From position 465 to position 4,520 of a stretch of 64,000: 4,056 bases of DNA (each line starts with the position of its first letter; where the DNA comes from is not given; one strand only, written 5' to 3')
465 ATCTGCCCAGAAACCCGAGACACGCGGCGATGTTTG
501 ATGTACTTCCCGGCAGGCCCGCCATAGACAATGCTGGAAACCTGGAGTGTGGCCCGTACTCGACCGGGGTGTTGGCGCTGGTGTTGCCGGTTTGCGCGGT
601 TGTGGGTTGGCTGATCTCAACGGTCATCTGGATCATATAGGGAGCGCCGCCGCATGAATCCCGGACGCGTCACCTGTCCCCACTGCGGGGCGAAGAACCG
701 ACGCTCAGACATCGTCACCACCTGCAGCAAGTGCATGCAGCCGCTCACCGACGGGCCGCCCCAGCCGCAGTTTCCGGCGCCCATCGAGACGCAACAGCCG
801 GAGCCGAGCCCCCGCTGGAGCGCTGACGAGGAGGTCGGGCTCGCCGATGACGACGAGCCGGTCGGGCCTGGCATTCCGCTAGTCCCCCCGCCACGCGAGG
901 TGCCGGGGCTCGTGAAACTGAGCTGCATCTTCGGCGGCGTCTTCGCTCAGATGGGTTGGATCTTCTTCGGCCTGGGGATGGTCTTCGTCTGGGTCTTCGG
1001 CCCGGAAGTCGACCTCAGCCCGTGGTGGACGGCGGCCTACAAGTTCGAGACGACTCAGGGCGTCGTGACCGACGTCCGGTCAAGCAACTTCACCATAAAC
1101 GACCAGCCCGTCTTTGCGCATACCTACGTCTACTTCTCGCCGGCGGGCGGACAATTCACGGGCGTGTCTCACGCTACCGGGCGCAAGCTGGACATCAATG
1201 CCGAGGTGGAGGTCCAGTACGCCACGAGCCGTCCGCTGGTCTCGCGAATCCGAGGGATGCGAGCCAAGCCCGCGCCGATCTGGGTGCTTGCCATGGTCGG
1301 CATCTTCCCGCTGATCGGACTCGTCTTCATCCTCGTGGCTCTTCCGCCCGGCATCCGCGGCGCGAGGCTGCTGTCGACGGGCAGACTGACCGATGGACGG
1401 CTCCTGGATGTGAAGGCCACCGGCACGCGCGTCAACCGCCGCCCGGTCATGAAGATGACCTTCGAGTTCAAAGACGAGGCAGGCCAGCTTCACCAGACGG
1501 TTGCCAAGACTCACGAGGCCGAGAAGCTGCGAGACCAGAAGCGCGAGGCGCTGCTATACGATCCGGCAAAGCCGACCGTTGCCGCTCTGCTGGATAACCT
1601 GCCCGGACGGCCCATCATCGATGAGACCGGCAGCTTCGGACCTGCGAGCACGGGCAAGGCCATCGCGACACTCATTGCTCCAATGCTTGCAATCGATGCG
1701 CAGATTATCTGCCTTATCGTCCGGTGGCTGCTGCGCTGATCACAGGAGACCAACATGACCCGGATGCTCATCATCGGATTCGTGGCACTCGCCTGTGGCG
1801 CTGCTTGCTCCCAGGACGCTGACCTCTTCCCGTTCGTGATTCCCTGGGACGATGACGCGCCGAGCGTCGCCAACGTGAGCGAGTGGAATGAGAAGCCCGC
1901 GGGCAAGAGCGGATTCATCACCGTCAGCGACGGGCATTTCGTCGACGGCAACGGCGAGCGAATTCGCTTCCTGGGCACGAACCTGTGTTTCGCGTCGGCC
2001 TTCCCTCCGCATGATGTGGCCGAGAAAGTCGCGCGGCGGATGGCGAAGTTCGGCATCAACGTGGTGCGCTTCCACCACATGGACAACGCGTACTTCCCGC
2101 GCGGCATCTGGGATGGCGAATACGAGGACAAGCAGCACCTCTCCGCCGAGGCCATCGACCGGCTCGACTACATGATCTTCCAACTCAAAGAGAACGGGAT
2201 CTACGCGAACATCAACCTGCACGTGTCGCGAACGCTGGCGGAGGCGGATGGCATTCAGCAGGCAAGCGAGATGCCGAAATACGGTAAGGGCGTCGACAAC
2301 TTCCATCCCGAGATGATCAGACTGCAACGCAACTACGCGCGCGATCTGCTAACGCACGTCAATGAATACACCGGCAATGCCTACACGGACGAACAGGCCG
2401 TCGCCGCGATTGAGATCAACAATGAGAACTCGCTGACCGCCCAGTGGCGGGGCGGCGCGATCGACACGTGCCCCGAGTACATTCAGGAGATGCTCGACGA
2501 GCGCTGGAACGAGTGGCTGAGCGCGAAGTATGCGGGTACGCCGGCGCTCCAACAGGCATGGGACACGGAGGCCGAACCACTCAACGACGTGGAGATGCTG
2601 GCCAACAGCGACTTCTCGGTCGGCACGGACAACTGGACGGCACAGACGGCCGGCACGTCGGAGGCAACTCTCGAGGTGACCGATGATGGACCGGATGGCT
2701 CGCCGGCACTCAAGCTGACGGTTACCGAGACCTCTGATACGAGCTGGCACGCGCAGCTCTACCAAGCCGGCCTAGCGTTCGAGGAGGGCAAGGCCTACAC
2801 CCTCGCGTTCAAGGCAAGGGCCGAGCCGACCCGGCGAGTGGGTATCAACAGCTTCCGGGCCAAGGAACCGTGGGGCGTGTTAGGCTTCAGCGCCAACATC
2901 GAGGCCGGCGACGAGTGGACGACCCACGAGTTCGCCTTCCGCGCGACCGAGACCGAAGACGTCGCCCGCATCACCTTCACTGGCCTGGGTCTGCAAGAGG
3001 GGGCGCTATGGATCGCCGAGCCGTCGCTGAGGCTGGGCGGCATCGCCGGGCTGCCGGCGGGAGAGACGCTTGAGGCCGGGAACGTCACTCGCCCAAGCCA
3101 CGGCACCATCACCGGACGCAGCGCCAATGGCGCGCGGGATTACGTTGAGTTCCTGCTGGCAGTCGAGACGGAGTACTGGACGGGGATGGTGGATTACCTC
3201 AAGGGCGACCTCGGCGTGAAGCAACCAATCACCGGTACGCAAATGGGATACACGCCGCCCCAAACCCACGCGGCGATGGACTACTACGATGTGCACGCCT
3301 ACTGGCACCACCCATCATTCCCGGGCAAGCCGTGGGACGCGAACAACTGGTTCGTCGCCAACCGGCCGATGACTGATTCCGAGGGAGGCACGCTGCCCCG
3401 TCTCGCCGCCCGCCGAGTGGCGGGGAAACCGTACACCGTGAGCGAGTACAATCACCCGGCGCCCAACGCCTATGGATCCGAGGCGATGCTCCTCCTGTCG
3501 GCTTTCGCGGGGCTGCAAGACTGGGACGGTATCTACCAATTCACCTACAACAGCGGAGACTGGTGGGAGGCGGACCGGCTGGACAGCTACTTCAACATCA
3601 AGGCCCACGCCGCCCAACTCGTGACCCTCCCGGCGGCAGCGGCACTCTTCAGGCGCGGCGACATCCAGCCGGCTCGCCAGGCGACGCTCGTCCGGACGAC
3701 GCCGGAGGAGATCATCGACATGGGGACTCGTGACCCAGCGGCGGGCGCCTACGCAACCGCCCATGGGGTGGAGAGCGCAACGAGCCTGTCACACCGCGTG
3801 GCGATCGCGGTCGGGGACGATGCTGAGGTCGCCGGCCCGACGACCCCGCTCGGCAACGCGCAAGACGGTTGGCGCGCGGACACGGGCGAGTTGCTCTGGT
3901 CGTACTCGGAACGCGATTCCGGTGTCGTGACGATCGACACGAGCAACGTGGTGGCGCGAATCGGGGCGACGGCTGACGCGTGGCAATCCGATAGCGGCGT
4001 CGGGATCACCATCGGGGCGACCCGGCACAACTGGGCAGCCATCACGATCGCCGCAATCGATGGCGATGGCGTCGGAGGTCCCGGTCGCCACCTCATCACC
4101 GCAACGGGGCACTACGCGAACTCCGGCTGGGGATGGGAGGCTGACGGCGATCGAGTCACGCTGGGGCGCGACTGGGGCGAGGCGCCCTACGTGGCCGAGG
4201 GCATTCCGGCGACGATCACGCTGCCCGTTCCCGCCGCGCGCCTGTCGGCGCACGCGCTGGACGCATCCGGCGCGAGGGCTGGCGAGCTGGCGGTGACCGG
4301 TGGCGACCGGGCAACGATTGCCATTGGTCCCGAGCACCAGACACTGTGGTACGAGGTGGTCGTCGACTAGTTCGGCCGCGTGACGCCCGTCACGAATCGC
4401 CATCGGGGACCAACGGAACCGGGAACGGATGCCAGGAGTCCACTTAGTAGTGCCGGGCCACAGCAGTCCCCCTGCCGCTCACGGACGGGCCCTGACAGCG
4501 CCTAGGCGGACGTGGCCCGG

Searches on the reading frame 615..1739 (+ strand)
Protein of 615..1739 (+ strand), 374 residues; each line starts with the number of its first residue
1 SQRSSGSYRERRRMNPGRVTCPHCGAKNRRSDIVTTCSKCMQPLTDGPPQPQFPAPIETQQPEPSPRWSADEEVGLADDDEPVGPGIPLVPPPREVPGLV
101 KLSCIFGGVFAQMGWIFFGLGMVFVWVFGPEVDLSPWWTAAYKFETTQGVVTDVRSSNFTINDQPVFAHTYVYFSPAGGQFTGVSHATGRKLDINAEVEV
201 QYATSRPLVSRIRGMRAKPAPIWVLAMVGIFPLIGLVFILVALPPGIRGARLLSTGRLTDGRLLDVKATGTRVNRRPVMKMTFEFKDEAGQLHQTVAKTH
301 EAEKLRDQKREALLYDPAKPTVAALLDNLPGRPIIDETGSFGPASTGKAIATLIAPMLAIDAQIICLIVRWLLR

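Call 27: search_protein_families(library=pfam, proteins=[window:615-1739:+], max_evalue=0.001)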
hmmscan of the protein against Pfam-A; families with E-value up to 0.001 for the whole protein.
window:615-1739:+ (374 aa): 1 family
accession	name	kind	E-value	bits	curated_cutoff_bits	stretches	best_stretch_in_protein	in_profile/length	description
PF24463.1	DUF7577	-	6.1e-06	26.2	28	1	17-44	1-26/27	Domain of unknown function (DUF7577)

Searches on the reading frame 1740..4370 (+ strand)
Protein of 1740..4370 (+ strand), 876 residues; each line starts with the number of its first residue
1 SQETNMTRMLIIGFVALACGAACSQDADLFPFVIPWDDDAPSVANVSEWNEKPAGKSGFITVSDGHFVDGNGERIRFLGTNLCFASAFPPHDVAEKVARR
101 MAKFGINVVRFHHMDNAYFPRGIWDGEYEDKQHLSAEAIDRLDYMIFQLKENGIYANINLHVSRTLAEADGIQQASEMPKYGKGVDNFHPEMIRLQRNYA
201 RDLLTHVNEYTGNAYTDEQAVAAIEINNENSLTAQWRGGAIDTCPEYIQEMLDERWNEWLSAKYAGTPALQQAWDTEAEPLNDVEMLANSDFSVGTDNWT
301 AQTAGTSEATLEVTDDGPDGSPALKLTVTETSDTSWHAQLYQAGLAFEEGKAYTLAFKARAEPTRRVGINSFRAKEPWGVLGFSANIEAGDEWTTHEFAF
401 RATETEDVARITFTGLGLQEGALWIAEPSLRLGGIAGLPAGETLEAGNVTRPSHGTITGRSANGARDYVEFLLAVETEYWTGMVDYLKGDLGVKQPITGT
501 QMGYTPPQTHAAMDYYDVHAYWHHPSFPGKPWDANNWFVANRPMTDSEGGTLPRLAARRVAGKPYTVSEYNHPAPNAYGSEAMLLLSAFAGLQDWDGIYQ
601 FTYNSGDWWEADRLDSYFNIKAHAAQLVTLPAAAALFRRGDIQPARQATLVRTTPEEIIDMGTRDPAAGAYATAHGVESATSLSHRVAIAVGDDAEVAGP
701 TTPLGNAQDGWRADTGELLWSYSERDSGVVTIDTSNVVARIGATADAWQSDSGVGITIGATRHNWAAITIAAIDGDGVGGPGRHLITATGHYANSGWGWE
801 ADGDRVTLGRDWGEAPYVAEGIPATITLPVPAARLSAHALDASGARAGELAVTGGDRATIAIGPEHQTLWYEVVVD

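Call 27: search_protein_families(library=pfam, proteins=[window:1740-4370:+], max_evalue=0.001)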
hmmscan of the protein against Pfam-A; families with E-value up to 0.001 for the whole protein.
window:1740-4370:+ (876 aa): 2 families
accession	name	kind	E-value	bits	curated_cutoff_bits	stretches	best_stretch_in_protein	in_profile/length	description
PF02018.23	CBM_4_9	-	3.4e-12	47.3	25.9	1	285-414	2-130/136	Carbohydrate binding domain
PF00150.24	Cellulase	-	5.9e-07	29.7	23.5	1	68-251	1-150/272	Cellulase (glycosyl hydrolase family 5)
